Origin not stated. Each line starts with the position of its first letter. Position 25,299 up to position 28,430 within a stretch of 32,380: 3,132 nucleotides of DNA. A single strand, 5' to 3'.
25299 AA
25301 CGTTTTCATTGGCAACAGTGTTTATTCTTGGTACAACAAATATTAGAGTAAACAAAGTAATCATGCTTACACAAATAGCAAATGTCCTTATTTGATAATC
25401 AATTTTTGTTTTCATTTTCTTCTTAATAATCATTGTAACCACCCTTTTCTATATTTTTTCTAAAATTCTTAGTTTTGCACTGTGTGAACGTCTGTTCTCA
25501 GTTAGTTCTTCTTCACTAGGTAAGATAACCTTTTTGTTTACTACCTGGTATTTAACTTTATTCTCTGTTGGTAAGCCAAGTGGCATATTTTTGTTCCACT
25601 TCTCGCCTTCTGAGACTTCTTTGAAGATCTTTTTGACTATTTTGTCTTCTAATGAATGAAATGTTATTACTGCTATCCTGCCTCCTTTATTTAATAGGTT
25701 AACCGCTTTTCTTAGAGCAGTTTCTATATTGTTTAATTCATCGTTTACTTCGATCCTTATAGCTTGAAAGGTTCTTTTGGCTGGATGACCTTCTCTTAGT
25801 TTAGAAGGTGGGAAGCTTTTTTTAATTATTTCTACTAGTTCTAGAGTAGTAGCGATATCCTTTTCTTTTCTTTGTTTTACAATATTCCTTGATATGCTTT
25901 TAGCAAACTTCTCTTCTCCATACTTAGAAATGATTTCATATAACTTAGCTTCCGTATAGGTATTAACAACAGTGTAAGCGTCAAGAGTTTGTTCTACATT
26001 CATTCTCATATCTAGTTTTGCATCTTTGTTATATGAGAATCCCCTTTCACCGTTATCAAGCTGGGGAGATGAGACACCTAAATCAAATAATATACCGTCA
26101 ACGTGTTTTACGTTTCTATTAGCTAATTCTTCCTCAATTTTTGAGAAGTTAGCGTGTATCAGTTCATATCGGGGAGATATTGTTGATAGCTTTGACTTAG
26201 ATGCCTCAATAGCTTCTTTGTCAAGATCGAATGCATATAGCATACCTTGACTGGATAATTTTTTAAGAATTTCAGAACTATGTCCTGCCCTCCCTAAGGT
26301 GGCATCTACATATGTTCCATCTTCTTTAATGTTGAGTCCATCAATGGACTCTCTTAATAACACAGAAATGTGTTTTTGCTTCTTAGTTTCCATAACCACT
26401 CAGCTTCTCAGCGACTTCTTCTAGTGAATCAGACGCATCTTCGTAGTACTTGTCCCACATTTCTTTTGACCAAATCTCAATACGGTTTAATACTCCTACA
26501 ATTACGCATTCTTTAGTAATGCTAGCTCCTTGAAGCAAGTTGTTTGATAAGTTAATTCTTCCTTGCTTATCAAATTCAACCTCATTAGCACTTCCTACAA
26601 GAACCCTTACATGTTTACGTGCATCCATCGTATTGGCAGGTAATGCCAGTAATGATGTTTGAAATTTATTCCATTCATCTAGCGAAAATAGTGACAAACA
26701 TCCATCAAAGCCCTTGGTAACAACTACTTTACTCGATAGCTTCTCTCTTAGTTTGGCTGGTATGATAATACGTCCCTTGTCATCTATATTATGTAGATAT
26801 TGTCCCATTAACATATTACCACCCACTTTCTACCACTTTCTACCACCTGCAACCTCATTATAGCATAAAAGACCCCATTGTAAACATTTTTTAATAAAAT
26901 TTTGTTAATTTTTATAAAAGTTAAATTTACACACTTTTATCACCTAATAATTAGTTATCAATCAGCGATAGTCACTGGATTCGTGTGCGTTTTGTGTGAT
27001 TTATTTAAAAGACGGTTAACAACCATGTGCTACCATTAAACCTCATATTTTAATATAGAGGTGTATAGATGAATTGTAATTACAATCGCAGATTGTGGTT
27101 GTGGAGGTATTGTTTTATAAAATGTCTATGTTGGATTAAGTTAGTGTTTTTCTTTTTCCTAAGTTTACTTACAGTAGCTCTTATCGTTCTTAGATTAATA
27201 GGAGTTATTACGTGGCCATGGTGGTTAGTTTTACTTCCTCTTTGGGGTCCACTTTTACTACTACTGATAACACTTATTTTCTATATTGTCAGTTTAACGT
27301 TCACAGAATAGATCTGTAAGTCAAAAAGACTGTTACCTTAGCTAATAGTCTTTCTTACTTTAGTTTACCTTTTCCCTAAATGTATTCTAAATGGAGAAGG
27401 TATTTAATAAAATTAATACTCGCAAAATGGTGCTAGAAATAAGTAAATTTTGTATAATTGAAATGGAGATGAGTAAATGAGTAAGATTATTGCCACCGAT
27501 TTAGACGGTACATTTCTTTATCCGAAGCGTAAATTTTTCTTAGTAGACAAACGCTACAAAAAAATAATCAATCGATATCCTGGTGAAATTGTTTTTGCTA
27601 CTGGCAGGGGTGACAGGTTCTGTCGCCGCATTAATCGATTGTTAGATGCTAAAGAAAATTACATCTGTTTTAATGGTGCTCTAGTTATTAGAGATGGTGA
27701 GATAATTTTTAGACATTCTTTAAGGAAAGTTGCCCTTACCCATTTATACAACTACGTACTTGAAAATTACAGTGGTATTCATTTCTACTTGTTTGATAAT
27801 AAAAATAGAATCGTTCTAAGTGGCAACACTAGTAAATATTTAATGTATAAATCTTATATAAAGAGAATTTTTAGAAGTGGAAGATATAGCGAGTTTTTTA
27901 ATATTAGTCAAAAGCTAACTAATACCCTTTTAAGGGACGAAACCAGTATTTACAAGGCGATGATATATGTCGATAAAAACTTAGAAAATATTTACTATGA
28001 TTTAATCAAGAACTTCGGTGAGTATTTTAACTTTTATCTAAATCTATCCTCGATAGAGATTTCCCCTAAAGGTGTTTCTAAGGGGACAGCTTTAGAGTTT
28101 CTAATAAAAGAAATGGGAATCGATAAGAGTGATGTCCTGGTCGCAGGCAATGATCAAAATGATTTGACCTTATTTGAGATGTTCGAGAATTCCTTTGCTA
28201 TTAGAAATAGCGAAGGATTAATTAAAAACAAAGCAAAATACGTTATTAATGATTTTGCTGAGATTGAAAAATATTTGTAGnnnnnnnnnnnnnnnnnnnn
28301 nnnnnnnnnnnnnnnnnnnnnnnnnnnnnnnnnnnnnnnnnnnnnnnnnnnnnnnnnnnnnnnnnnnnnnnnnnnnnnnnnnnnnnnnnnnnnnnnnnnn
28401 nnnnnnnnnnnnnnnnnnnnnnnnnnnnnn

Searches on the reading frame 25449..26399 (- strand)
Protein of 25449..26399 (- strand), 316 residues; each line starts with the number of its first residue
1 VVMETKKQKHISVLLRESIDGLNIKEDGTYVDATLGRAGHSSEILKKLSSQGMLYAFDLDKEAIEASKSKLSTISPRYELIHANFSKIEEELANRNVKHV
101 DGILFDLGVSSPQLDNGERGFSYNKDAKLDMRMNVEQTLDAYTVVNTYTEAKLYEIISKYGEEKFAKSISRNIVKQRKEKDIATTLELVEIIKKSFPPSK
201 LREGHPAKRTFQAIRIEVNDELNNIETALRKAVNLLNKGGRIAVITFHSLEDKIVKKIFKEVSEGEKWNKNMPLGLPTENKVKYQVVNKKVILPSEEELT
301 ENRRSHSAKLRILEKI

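Call 6: search_protein_families(library=pfam, proteins=[window:25449-26399:-], max_evalue=0.1)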
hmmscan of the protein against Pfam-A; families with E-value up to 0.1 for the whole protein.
window:25449-26399:- (316 aa): 8 families
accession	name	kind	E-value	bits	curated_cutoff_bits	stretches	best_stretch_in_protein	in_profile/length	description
PF01795.25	Methyltransf_5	-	1.3e-120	403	27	1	8-316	2-309/309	MraW methylase family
PF06962.18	rRNA_methylase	-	4.2e-07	30.4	22.7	1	54-108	1-53/137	Putative rRNA methylase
PF13847.12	Methyltransf_31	-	0.00083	19.5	27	0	26-93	3-71/145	Methyltransferase domain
PF13649.12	Methyltransf_25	-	0.0094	17.1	27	0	34-91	5-61/97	Methyltransferase domain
PF05175.20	MTS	-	0.014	15.5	23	0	221-267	115-162/170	Methyltransferase small domain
PF01189.24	Methyltr_RsmB-F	-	0.015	15.4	27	1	22-110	4-90/199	16S rRNA methyltransferase RsmB/F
PF01209.24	Ubie_methyltran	-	0.018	14.9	20.1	0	222-261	129-168/233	ubiE/COQ5 methyltransferase family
PF08241.18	Methyltransf_11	-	0.091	13.9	21.2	0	38-88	7-54/95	Methyltransferase domain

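Call 17: find_related_loci(query=window:25449-26399:-, collection=genome_contigs, flank=10000)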
Query window:25449-26399:- (316 aa) in genome_contigs; peptide patterns used: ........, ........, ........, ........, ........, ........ (x = any residue, [..] = any of these).
417 stretches matched a pattern; 300 encode a relative of the query (tblastn E <= 1e-3); the best 80 are kept; 80 distinct loci.
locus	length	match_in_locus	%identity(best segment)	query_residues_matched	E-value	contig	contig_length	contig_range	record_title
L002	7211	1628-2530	63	10-311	1e-114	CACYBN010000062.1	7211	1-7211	MAG: uncultured Erysipelotrichaceae bacterium isolate RUG11788 genome assembly, contig: RUG11788_asm_62, whole genome sh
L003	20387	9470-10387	59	9-316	4e-112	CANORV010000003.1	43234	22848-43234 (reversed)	MAG TPA_asm: uncultured Tenericutes bacterium isolate SRR15604509_bin.40_metawrap_v1.3_MAG genome assembly, contig: NODE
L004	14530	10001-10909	59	10-316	6e-108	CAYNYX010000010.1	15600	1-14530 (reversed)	MAG TPA_asm: uncultured Muribaculaceae bacterium isolate SRP192927_co3_631 genome assembly, contig: NODE_8593_length_156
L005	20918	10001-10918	59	9-315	4e-105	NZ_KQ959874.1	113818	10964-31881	Gemelliphila asaccharolytica strain KA00071 Scaffold74, whole genome shotgun sequence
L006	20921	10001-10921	52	10-316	4e-104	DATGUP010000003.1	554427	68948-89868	MAG TPA_asm: Bacillota bacterium isolate SMAG_U10532 k141_243343, whole genome shotgun sequence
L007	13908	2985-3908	55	9-316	3e-104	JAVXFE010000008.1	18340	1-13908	MAG: Oscillospiraceae bacterium isolate CGS5Y3-bin59 NODE_8_length_18340_cov_3.092427, whole genome shotgun sequence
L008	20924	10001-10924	56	9-316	8e-104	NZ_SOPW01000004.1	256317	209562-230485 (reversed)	Filobacillus milosensis strain JCM 12288 NODE_4_length_256317_cov_131.117297, whole genome shotgun sequence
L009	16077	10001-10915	55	10-316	1e-103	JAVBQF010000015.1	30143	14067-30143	MAG: Bacilli bacterium isolate EPI_MAG_00159 c_000010241882, whole genome shotgun sequence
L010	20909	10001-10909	56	10-316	2e-103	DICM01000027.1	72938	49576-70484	MAG TPA_asm: Bacillales bacterium UBA5026 UBA5026_contig_1239, whole genome shotgun sequence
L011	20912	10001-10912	54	10-315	8e-103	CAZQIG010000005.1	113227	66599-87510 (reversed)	MAG TPA_asm: uncultured Erysipelotrichia bacterium isolate SRP324684_co1_38 genome assembly, contig: NODE_44_length_1132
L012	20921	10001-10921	54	9-315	5e-102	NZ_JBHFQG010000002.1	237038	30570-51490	Alteribacillus sp. JSM 102045 Contig2, whole genome shotgun sequence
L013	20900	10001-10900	56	10-316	4e-102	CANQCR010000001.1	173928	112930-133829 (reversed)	MAG: uncultured Bacilli bacterium isolate Lapin-004__bin25 genome assembly, contig: Lapin-004__NODE_30_length_173928_cov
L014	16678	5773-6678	55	10-316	6e-102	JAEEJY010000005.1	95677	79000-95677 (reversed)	MAG: Bacillales bacterium isolate Tb.RUG.180 k141_1035420_flag=0_multi=22.0058_len=95677, whole genome shotgun sequence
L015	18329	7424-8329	55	10-316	5e-101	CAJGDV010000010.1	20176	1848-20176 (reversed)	MAG: uncultured Bacilli bacterium isolate MAG43 genome assembly, contig: k141_52366_length_20176_cov_26.3837, whole geno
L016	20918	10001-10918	54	9-315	5e-101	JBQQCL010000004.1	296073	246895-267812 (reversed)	Pseudalkalibacillus sp. R45 contig_4, whole genome shotgun sequence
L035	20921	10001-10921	53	10-316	2e-96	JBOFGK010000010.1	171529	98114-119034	MAG: Mycoplasmatales bacterium isolate WFFMC_MAG_074 k139_41913_flag=0_multi=7.9964_len=171529, whole genome shotgun seq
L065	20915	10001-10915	51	10-315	2e-87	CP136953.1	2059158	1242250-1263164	Mollicutes bacterium LVI A0039 chromosome, complete genome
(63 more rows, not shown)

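Call 40: search_protein_families(library=pfam, proteins=[L065:11174-13741:+, L065:13745-14749:+, L065:14751-15983:+, L065:15970-17037:+, L065:17045-17947:+, L065:17947-18819:+, L002:2888-5110:+, L002:5123-6568:+, L003:10798-12930:+, L003:12932-14152:+], max_evalue=0.00001)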
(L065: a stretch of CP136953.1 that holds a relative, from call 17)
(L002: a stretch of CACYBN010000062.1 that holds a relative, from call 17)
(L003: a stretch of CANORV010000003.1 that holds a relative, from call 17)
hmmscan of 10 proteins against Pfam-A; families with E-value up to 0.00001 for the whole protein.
L065:11174-13741:+ (855 aa): 2 families
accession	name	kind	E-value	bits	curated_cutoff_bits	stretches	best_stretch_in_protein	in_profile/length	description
PF00905.27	Transpeptidase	-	3.2e-50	171.5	22.1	1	421-724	3-294/299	Penicillin binding protein transpeptidase domain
PF03717.20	PBP_dimer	-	2.2e-18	67.8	24.4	1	198-370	2-176/180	Penicillin-binding Protein dimerisation domain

L065:13745-14749:+ (334 aa): 1 family
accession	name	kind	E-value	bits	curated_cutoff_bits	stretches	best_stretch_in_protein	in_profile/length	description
PF00953.26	Glycos_transf_4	-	1.5e-30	106.7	27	1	82-251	3-157/160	Glycosyl transferase family 4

L065:14751-15983:+ (410 aa): 2 families
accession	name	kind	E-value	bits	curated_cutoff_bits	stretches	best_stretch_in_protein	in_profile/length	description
PF08245.18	Mur_ligase_M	-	2.1e-25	90.3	24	1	105-210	1-121/200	Mur ligase middle domain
PF02875.26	Mur_ligase_C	-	2.4e-06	28.8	28.4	1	278-385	1-127/127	Mur ligase, glutamate ligase domain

L065:15970-17037:+ (355 aa): 2 families
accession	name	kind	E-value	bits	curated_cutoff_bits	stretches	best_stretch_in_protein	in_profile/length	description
PF04101.22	Glyco_tran_28_C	-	1.3e-26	94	22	1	195-342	2-155/166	Glycosyltransferase family 28 C-terminal domain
PF03033.26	Glyco_transf_28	-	4e-25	88.9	26.2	1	7-148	2-138/139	Glycosyltransferase family 28 N-terminal domain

L065:17045-17947:+ (300 aa): 2 families
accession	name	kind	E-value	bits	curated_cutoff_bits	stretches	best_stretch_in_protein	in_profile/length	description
PF02873.21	MurB_C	-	7.9e-35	119.4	27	1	201-299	2-99/99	UDP-N-acetylenolpyruvoylglucosamine reductase, C-terminal domain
PF01565.28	FAD_binding_4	-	2.5e-21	76.2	26.4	1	38-164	4-137/139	FAD binding domain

L065:17947-18819:+ (290 aa): 0 families

L002:2888-5110:+ (740 aa): 3 families
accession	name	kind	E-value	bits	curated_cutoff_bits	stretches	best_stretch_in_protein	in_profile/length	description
PF00905.27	Transpeptidase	-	4.1e-63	213.8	22.1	1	280-574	3-290/299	Penicillin binding protein transpeptidase domain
PF03717.20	PBP_dimer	-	3.2e-32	112.9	24.4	1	63-233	3-176/180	Penicillin-binding Protein dimerisation domain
PF03793.24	PASTA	-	8.8e-17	61.3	23.2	1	611-664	3-63/64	PASTA domain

L002:5123-6568:+ (481 aa): 1 family
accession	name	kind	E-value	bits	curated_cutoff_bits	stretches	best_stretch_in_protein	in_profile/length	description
PF07963.17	N_methyl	-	7e-08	32.2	21.2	1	2-26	3-27/27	Prokaryotic N-terminal methylation motif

L003:10798-12930:+ (710 aa): 3 families
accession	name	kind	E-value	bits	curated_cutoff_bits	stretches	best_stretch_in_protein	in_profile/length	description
PF00905.27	Transpeptidase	-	2.2e-64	218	22.1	1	270-558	3-285/299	Penicillin binding protein transpeptidase domain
PF03793.24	PASTA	-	3.5e-23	81.8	23.2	2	655-706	3-62/64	PASTA domain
PF03717.20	PBP_dimer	-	1.5e-20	74.9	24.4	1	65-227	2-179/180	Penicillin-binding Protein dimerisation domain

L003:12932-14152:+ (406 aa): 0 families

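Call 54: search_protein_families(library=pfam, proteins=[L003:12932-14152:+, L003:14186-15022:+, L003:15166-16308:+, L004:13520-14512:+, L013:13648-14457:+, L015:11237-12577:+, L015:12615-13895:+, L015:14002-15081:+], max_evalue=0.001)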
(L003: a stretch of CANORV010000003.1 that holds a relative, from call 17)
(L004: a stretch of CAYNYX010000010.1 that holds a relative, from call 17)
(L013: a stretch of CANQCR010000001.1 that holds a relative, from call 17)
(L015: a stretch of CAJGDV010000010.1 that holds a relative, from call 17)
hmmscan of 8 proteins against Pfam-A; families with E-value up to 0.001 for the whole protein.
L003:12932-14152:+ (406 aa): 0 families

L003:14186-15022:+ (278 aa): 1 family
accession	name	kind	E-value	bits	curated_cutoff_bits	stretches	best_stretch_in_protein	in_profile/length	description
PF06541.16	ABC_trans_CmpB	-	4.4e-50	170.2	25.9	1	10-164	1-150/151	Putative ABC-transporter type IV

L003:15166-16308:+ (380 aa): 7 families
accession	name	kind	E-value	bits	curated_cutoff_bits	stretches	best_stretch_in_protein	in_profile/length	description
PF03382.20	DUF285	-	1e-54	183.8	25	3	176-266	2-89/120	Mycoplasma protein of unknown function, DUF285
PF13855.12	LRR_8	-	3.9e-10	39.8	27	0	211-272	1-58/61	Leucine rich repeat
PF23952.1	LRR_EndoS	-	3.4e-09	37.4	27.9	0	146-220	42-115/116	Endo-beta-N-acetylglucosaminidase EndoS LRR domain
PF25013.1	LRR_Zer-1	-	5.5e-08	33.5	27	0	155-246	4-95/137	Zer-1-like, Leucine-rich repeats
PF24048.1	LRR_NXF1-5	-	2.8e-06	27.4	30.5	0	261-306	52-97/142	NXF1/2/3/5 leucine-rich repeat domain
PF12799.13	LRR_4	-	5.9e-06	26.8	27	0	264-300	2-34/44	Leucine Rich repeats (2 copies)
PF24758.1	LRR_At5g56370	-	8.3e-06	26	27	0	211-319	11-117/227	FBD-associated F-box protein At5g56370, LRR repeats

L004:13520-14512:+ (330 aa): 1 family
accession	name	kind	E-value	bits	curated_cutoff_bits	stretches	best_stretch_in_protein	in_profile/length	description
PF00266.25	Aminotran_5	-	2.3e-69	234.6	21.5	1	6-325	1-342/371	Aminotransferase class-V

L013:13648-14457:+ (269 aa): 1 family
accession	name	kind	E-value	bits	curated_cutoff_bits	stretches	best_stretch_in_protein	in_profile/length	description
PF04203.18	Sortase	-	2.1e-11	44.1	26.6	1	100-263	1-124/125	Sortase domain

L015:11237-12577:+ (446 aa): 7 families
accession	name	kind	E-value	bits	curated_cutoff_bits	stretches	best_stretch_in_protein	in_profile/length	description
PF16403.11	Bact_surface_Ig-like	-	2e-13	50.6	27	2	388-438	20-71/71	Bacterial surface protein, Ig-like domain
PF15418.12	DUF4625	-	1.4e-07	32.2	27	0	328-363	93-130/131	Domain of unknown function (DUF4625)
PF00801.26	PKD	-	1.1e-06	29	23.5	0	162-198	35-73/80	PKD domain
PF19077.6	Big_13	-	6.9e-06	26.9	27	0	391-436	55-98/102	Bacterial Ig-like domain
PF18911.6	PKD_4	-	1.1e-05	25.8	27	0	160-203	38-80/85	PKD domain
PF18884.5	TSP3_bac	-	0.00064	20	25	0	106-123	1-18/22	Bacterial TSP3 repeat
PF18981.6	InlK_D3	-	0.00075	20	25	0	173-197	41-65/75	Internalin K domain (D3/D4)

L015:12615-13895:+ (426 aa): 9 families
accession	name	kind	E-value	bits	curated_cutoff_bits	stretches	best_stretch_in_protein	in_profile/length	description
PF13181.12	TPR_8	-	3.1e-10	39.8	25.7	1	86-117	2-33/34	Tetratricopeptide repeat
PF13424.12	TPR_12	-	5.2e-07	30.2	30.1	0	26-60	16-50/77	Tetratricopeptide repeat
PF07719.23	TPR_2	-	5.5e-07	29.7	27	0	87-117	3-33/34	Tetratricopeptide repeat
PF13176.12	TPR_7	-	4.1e-05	23.8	27.9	0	89-116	3-32/36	Tetratricopeptide repeat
PF00515.34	TPR_1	-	8.6e-05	22.6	27.8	0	86-117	2-33/34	Tetratricopeptide repeat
PF04049.19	ANAPC8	-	0.0001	22.4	23.8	1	78-193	161-264/267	Anaphase promoting complex subunit 8 / Cdc23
PF13428.12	TPR_14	-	0.00015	22.6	23.5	0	86-126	2-42/44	Tetratricopeptide repeat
PF13431.12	TPR_17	-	0.00055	20.4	24.4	0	108-136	2-30/34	Tetratricopeptide repeat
PF14559.12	TPR_19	-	0.0007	20.3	25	0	96-144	2-50/68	Tetratricopeptide repeat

L015:14002-15081:+ (359 aa): 2 families
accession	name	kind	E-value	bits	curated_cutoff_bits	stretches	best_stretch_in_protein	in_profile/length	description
PF13421.11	Band_7_1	-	9.7e-22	78.1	24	1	55-270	13-205/211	SPFH domain-Band 7 family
PF01145.31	Band_7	-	1.8e-05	25.3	23.6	1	156-270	58-157/176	SPFH domain / Band 7 family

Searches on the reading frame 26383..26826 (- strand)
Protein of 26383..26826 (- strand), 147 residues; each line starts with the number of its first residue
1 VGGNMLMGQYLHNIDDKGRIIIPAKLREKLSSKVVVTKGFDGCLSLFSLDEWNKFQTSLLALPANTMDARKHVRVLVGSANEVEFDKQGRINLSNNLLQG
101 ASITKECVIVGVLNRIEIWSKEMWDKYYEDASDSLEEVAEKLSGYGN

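Call 6: search_protein_families(library=pfam, proteins=[window:26383-26826:-], max_evalue=0.1)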
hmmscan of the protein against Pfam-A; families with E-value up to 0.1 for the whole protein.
window:26383-26826:- (147 aa): 1 family
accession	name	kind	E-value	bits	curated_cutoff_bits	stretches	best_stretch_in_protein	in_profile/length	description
PF02381.23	MraZ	-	1.6e-40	137.3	23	2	78-141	3-67/72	MraZ protein, putative antitoxin-like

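Call 52: search_protein_families(library=ncbifam, proteins=[L087:2439-3173:+], max_evalue=0.00001)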
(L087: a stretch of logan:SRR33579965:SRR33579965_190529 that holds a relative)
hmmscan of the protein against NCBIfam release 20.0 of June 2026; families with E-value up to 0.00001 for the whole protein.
L087:2439-3173:+ (245 aa): 14 families
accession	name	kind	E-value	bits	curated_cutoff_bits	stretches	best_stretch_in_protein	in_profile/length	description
TIGR02214.1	spoVD_pbp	equivalog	1.1e-40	139.6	688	1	12-176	4-173/636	stage V sporulation protein D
TIGR03423.1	pbp2_mrdA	equivalog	1e-25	90.3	455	1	10-173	3-171/593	penicillin-binding protein 2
NF010480.0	PRK13905.1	equivalog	5.7e-24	84.5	259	1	177-244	233-300/303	UDP-N-acetylmuramate dehydrogenase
NF011685.0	PRK15105.1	subfamily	5.6e-19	68.1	737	1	19-177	33-195/588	peptidoglycan glycosyltransferase FtsI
NF053573.1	PBP2_PenA_Neis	exception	8.6e-19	67.5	1105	1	13-177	31-195/572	peptidoglycan D,D-transpeptidase PBP2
NF008061.0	PRK10795.1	equivalog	5.1e-18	65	962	1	5-166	17-182/634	peptidoglycan DD-transpeptidase MrdA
TIGR00179.1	murB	equivalog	2.2e-17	63.2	144.5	1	177-242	224-289/290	UDP-N-acetylmuramate dehydrogenase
NF010479.0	PRK13904.1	equivalog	1.8e-16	60.4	273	1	178-242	194-258/258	UDP-N-acetylmuramate dehydrogenase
NF011245.0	PRK14651.1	equivalog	7e-11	41.8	224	1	178-227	207-256/273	UDP-N-acetylmuramate dehydrogenase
NF011242.0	PRK14648.1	equivalog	5.4e-10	38.9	426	1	176-241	275-340/354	UDP-N-acetylmuramate dehydrogenase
NF000755.0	PRK00046.1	equivalog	6.6e-09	34.9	277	1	178-243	272-336/343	UDP-N-acetylmuramate dehydrogenase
NF051842.1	PBP4_5_Efaec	equivalog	5.8e-07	28.3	700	1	55-165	163-271/668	penicillin-binding protein PBP4(5)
NF000237.1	MECA_PBP2A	equivalog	1.2e-06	27.1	750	1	53-196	147-289/668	PBP2a family beta-lactam-resistant peptidoglycan transpeptidase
NF010478.0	PRK13903.1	equivalog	1.8e-06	27.1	231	1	187-242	302-358/362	UDP-N-acetylmuramate dehydrogenase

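Call 54: search_protein_families(library=pfam, proteins=[L093:7433-8623:+, L093:8629-9957:+], max_evalue=0.001)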
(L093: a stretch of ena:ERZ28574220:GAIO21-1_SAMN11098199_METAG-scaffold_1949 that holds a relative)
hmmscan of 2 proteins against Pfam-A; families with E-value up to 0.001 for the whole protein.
L093:7433-8623:+ (396 aa): 0 families

L093:8629-9957:+ (442 aa): 0 families

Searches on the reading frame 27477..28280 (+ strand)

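Call 9: search_protein_families(library=pfam, proteins=[window:27477-28280:+], max_evalue=0.00001)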
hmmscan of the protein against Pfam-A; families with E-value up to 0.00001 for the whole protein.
window:27477-28280:+ (267 aa): 3 families
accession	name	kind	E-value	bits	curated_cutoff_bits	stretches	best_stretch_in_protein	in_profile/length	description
PF08282.18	Hydrolase_3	-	3.8e-40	138.7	20.9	1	5-259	1-245/255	haloacid dehalogenase-like hydrolase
PF05116.19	S6PP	-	2.3e-09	37.6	20.3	1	190-246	154-210/247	Sucrose-6F-phosphate phosphohydrolase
PF02358.22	Trehalose_PPase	-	4e-06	26.5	27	1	192-239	156-206/235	Trehalose-phosphatase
